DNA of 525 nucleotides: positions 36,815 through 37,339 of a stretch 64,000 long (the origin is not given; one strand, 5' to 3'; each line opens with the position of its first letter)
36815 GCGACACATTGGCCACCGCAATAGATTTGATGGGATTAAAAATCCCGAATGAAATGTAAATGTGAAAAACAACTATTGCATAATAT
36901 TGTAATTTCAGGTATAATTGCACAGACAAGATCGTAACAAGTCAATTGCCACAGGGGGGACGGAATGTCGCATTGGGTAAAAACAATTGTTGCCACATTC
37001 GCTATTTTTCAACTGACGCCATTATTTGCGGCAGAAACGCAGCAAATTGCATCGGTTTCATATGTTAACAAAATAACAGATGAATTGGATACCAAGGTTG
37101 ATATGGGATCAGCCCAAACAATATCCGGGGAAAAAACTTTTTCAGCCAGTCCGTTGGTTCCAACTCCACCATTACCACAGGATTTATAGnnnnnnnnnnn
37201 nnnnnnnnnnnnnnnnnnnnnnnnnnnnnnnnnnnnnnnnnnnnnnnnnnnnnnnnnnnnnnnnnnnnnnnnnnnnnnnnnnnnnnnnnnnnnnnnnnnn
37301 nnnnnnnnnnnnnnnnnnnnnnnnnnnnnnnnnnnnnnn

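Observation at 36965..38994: Secreted protein built from about 13 tandem 31-residue LRR-like repeats, preceded by a co-oriented small secreted ORF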

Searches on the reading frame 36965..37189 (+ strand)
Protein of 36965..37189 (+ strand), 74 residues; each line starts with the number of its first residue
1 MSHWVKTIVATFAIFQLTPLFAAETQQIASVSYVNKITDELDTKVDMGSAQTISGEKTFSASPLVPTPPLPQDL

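Call 4: search_protein_families(library=pfam, proteins=[window:36965-37189:+], max_evalue=1)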
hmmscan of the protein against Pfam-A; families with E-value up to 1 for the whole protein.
window:36965-37189:+ (74 aa): 1 family
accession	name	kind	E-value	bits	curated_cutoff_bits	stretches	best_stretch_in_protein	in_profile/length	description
PF18338.7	BppL_N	-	0.055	13.5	25.8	1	50-61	11-22/25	Lower baseplate protein N-terminal domain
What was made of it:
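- On Phage tail-fibre stem unit (Pfam BppL_N, PF18338), for the small ORF: The window small ORF scores 13.5 bits, E 0.055 (call 4).
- The window's small ORF scores only 13.5 bits on Pfam BppL_N, against a cut-off of 25.8 (call 4).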

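Call 5: search_protein_families(library=ncbifam, proteins=[window:36965-37189:+], max_evalue=1)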
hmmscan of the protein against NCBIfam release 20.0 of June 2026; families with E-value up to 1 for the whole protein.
window:36965-37189:+ (74 aa): 0 families

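Call 20: find_homologous_proteins(query=window:36965-37189:+, max_evalue=0.01)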
Query window:36965-37189:+ (74 aa): 1 proteins with E <= 0.01 among 1 candidates.
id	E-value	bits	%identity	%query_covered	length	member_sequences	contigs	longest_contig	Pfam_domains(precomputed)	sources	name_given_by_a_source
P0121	1.3e-39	151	99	100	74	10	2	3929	-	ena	-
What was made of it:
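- Tried and rejected: A word-based database search with the 74-aa ORF alone found only its own cluster (call 20).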

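Call 33: find_homologous_proteins(query=A2, max_evalue=0.001)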
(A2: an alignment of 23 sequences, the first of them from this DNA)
Query A2 (23 sequences) (74 aa, profile of the alignment): 455 proteins with E <= 0.001 among 8000 candidates; the best 120 are listed.
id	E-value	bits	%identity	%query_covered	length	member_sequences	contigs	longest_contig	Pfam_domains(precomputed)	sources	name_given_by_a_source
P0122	5.5e-27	111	36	96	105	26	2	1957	-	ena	-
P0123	1.3e-26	110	36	96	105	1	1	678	-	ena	-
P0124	2.1e-26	110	34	96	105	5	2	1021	-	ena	-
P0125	2.3e-26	109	34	96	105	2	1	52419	-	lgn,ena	-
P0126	2.7e-26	109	34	96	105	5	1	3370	-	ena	-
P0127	2.9e-26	109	43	59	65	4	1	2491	-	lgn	-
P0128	3.3e-26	109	45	61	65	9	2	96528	-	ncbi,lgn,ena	-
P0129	3.5e-26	109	43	59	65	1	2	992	-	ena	-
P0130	4.0e-26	109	35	91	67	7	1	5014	-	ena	-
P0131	4.3e-26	109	36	91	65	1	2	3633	-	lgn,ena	-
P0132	6.2e-26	108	46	61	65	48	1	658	-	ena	-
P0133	8.4e-26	108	52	59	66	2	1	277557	-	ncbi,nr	ncbi:MAG: hypothetical protein R8M37_02595 [Alphaproteobacteria bacterium]|nr:hypothetical protein [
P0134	1.2e-25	107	48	39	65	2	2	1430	-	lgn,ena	-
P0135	1.2e-25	107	52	59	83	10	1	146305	-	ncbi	-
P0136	1.3e-25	107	42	59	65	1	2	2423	-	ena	-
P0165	3.4e-23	99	39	91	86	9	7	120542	-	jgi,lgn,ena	jgi:hypothetical protein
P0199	3.1e-22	96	33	96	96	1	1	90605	-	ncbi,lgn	-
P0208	7.1e-22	95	44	59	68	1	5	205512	-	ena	-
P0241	8.2e-21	92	42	64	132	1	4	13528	-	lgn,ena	-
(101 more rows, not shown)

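Call 34: search_protein_families(library=phrogs, alignment_id=A2, max_evalue=0.1)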
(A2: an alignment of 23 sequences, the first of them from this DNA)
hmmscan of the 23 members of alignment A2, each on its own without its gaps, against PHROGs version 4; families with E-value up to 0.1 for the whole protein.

A. member 1, seq(74 aa): 1 family
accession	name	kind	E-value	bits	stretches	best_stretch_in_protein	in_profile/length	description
phrog_38418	-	unknown function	5.4e-05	23.3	1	38-69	40-72/472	-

B. families by the number of members that match (of 23 scanned): 7 families
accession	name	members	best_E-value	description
phrog_564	-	5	1.5e-05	-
phrog_38418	-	4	3.8e-07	-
phrog_16641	-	2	0.029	tail fiber protein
phrog_10054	-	1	0.00072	-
phrog_22375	-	1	0.027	-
phrog_26758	-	1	0.032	tail fiber protein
phrog_7032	-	1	0.062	tail fiber protein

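Call 54: search_solved_structures(query=A2, max_evalue=10, show_alignments=3)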
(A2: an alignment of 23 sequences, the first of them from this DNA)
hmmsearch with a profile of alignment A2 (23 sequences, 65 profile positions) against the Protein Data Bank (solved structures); distinct sequences matched with E-value up to 10: 2.
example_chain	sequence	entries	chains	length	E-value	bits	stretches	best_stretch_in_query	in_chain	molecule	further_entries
9efk_AE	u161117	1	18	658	0.58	13.5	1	33-55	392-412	orf22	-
4euy_A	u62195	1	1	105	0.59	13.5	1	10-56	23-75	Uncharacterized protein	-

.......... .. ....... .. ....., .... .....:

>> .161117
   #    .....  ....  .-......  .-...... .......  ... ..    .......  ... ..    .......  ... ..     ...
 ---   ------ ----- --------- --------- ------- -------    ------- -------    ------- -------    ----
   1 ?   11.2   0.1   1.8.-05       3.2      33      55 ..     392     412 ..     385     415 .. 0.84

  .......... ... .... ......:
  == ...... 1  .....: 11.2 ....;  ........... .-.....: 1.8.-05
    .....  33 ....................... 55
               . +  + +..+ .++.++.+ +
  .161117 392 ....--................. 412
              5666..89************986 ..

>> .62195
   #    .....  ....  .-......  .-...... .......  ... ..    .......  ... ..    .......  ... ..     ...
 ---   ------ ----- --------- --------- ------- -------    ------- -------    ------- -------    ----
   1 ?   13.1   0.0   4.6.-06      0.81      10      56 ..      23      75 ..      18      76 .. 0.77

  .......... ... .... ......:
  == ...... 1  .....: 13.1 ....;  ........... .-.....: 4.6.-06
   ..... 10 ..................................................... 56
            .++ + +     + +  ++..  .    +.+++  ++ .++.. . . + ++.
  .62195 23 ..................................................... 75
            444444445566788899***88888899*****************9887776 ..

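Call 78: search_protein_representatives(alignment_id=A5)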
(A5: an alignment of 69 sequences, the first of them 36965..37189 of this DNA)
Query: 69 sequences, 74 profile positions. Proteins with E-value up to 0.001 (for the whole library): 170; up to 1e-10: 71; up to 1e-30: 1. The best 150 are listed.
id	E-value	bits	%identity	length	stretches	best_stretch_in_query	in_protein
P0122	9.1e-31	121.8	-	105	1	2-74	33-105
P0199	6.7e-27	109.4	-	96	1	8-74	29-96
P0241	1.9e-25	104.7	-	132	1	4-73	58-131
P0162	2.6e-25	104.3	-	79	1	5-73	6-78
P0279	1.2e-24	102.1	-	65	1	10-73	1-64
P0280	2.7e-22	94.6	-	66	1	10-73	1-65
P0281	8.8e-22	93.0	-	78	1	9-73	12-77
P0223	1.4e-21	92.4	-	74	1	11-74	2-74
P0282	2.4e-21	91.6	-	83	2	33-74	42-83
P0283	4.8e-21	90.6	-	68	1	8-73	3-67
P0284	1.5e-19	85.8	-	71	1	10-72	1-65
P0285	1.5e-19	85.8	-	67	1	10-74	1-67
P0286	3.6e-19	84.6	-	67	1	14-74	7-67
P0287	6.7e-19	83.7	-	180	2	37-74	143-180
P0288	6.8e-19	83.7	-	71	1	10-73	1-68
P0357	2.5e-09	53.1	-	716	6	26-69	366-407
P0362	6.8e-09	51.7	-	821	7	28-69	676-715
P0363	8.5e-09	51.4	-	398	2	34-72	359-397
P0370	2.9e-08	49.7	-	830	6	22-47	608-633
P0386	3.1e-07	46.4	-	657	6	23-49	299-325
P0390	8.4e-07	45.0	-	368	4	26-69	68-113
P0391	1.7e-06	44.0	-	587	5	28-68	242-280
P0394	1.9e-06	43.8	-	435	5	30-69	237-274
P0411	3.3e-05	39.9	-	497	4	33-66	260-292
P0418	8.8e-05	38.5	-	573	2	28-69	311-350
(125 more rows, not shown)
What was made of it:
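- On Phage tail-fibre stem unit (Pfam BppL_N, PF18338), for the small ORF: An exhaustive profile search recovers tail fibres at E 1e-9 to 1e-5 (call 78).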

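Call 80: search_protein_families(library=phrogs, proteins=[P0357, P0362, P0363, P0370, P0386, P0390, P0391, P0394, P0411, P0418], max_evalue=0.001)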
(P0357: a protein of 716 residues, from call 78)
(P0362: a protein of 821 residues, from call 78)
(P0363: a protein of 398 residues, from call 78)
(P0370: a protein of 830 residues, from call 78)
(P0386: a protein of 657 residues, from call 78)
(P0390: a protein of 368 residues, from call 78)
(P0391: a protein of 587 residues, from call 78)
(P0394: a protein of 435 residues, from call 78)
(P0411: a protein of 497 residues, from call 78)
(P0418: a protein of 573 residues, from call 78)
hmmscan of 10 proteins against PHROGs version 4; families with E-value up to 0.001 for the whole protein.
P0357 (716 aa): 20 families
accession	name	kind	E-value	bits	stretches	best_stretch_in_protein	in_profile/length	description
phrog_4209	-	tail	4.3e-27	96.2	3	601-633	116-148/406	tail fiber protein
phrog_38418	-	unknown function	1.3e-25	91.3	3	583-634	42-92/472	-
phrog_22682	-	tail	5e-23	82.9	3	592-678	175-254/400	tail fiber protein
phrog_16641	-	tail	3.1e-20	72.4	2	581-664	154-244/1296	tail fiber protein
phrog_2631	-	tail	1e-17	65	1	489-527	345-383/644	tail fiber protein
phrog_9625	-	unknown function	2.2e-16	59.7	1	395-641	669-911/1586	-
phrog_11518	-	tail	1.9e-13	50.6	0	551-588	413-450/812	tail fiber protein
phrog_10512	-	head and packaging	5.1e-13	50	0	640-657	339-356/444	virion structural protein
phrog_4549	-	tail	2.1e-12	47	0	496-535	278-313/869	tail fiber protein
phrog_20004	-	unknown function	1.1e-11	46.1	0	377-405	145-173/177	-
phrog_26758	-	tail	1.1e-10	40.9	1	569-632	174-232/1308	tail fiber protein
phrog_4849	-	tail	2.4e-08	33.9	0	597-635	515-553/788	tail protein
phrog_454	-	tail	1.4e-07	31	0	497-527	293-323/1376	tail fiber protein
phrog_32934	-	unknown function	5e-07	29.5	0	598-635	80-117/577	-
phrog_29292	-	unknown function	4.2e-06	26.3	0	563-663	681-773/880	-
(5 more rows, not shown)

P0362 (821 aa): 15 families
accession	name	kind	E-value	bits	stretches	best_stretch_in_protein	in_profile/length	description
phrog_38418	-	unknown function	3.5e-28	99.7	4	742-787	45-89/472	-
phrog_16641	-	tail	8.9e-26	90.8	3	442-522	157-243/1296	tail fiber protein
phrog_4209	-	tail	7.2e-23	82.2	2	359-411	116-169/406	tail fiber protein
phrog_2631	-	tail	1.3e-16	61.3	0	698-736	346-384/644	tail fiber protein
phrog_20004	-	unknown function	1.9e-15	58.3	0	725-768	132-175/177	-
phrog_22682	-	tail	3.1e-15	57.2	1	637-732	161-257/400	tail fiber protein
phrog_11518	-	tail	8.3e-15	55.1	0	360-395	408-446/812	tail fiber protein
phrog_9625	-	unknown function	7.4e-14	51.3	2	648-789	661-774/1586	-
phrog_26758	-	tail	1.1e-12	47.4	0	732-785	178-229/1308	tail fiber protein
phrog_7911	-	tail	3.1e-12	46.4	0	734-780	282-329/915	tail protein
phrog_10512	-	head and packaging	6.5e-12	46.4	0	491-529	331-369/444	virion structural protein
phrog_4849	-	tail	1.9e-11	44.2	0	708-738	523-553/788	tail protein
phrog_4549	-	tail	2.5e-11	43.4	0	698-736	272-310/869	tail fiber protein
phrog_32934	-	unknown function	1.7e-09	37.7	0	705-747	84-126/577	-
phrog_14531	-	unknown function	2e-05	24.9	0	441-466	191-216/343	-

P0363 (398 aa): 5 families
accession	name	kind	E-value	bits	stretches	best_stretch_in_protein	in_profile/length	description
phrog_18608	-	unknown function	6.4e-12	46.4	0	211-264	288-341/416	-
phrog_24103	-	unknown function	7.3e-11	43.4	0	97-164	34-111/197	-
phrog_30556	-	unknown function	2.5e-06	28.9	0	83-120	57-94/159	-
phrog_13589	-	unknown function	9.8e-06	24.8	0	147-193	441-487/1042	-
phrog_7927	-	unknown function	1.6e-05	26.2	0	207-230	20-43/78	-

P0370 (830 aa): 0 families

P0386 (657 aa): 2 families
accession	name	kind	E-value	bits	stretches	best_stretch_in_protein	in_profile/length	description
phrog_24919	-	tail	1.3e-05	25.3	0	202-242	36-70/402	tail fiber protein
phrog_27035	-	unknown function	9.6e-05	23.4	0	612-653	215-258/260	-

P0390 (368 aa): 9 families
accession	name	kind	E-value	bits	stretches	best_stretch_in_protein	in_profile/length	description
phrog_38418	-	unknown function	1.2e-15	58.4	2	82-128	40-88/472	-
phrog_16641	-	tail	1.7e-13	50.1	1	68-111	144-183/1296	tail fiber protein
phrog_20004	-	unknown function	2.2e-12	48.3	0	197-241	130-174/177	-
phrog_26758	-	tail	4e-11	42.3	1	78-126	179-228/1308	tail fiber protein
phrog_10512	-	head and packaging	1.8e-09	38.3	0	131-160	338-368/444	virion structural protein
phrog_7911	-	tail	7.8e-09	35.2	0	129-164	289-321/915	tail protein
phrog_2647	-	head and packaging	1.1e-06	29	1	42-101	69-122/336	head decoration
phrog_4209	-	tail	4.7e-05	23.6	1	231-295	116-178/406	tail fiber protein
phrog_25848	-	tail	4.9e-05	22.8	1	27-78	197-248/598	tail fiber protein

P0391 (587 aa): 23 families
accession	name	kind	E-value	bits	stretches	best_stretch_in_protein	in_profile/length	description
phrog_16641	-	tail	4.5e-75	254.1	3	63-189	151-285/1296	tail fiber protein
phrog_26758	-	tail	3.5e-48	165.1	6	161-212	182-234/1308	tail fiber protein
phrog_38418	-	unknown function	1.1e-32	114.5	6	158-210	36-90/472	-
phrog_19618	-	tail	2.1e-27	97.1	1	386-506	129-245/387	tail collar protein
phrog_29292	-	unknown function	1.2e-25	90.9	4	205-300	699-795/880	-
phrog_9116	-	tail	3e-24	86.6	1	351-544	13-197/455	tail protein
phrog_1858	-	tail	3.6e-19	69.2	1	99-582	53-291/1018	tail fiber protein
phrog_25747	-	tail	3.1e-15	56.2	1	384-560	669-862/901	tail fiber protein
phrog_31611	-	tail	7.1e-14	52.7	1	387-568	157-350/385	tail collar protein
phrog_2097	-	tail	6.5e-13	49.3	1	151-581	183-597/644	tail fiber protein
phrog_327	-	tail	1e-12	49.2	1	103-565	150-426/618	tail protein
phrog_7911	-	tail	2.9e-11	43.2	1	238-279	273-314/915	tail protein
phrog_14307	-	unknown function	9.2e-11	42.6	1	373-458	28-103/137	-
phrog_10512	-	head and packaging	6.4e-10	39.8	0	209-227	334-354/444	virion structural protein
phrog_5207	-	unknown function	9.6e-09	35.2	1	260-348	85-173/689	-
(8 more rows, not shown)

P0394 (435 aa): 9 families
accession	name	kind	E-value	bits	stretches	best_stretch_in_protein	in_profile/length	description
phrog_38418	-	unknown function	2.3e-32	113.5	4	120-170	40-92/472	-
phrog_16641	-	tail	1.5e-29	103.3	3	50-164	154-259/1296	tail fiber protein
phrog_26758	-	tail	5.8e-29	101.4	4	237-296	178-237/1308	tail fiber protein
phrog_20004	-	unknown function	3e-14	54.4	1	214-275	117-176/177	-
phrog_7911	-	tail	4.6e-09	35.9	0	44-100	279-335/915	tail protein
phrog_29292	-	unknown function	7.7e-09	35.3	1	126-219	705-796/880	-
phrog_35784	-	tail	3.2e-08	34.5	0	233-265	21-52/165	baseplate protein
phrog_10512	-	head and packaging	1.9e-07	31.6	0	145-192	312-355/444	virion structural protein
phrog_14531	-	unknown function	4.2e-05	23.9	1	119-242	189-305/343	-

P0411 (497 aa): 2 families
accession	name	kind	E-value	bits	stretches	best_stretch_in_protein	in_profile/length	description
phrog_38418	-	unknown function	3.9e-10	40.2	0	266-295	43-71/472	-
phrog_16641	-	tail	5.5e-10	38.5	0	156-187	158-188/1296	tail fiber protein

P0418 (573 aa): 8 families
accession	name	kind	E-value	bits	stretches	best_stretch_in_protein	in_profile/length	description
phrog_30390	-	unknown function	4.9e-27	95.7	2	177-345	538-708/766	-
phrog_2647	-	head and packaging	5.2e-19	69.5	1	115-281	77-227/336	head decoration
phrog_27782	-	unknown function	1.2e-14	55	1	172-288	168-281/644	-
phrog_17264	-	unknown function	4.7e-10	40.4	1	179-286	6-108/147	-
phrog_11518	-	tail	7.7e-09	35.3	1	176-355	171-339/812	tail fiber protein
phrog_2824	-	head and packaging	1.4e-08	34.2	1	123-288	892-1046/1151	virion structural protein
phrog_1640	-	tail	2.2e-06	28.1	1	118-146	136-164/765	tail protein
phrog_38418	-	unknown function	2.2e-06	27.8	1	326-370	47-93/472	-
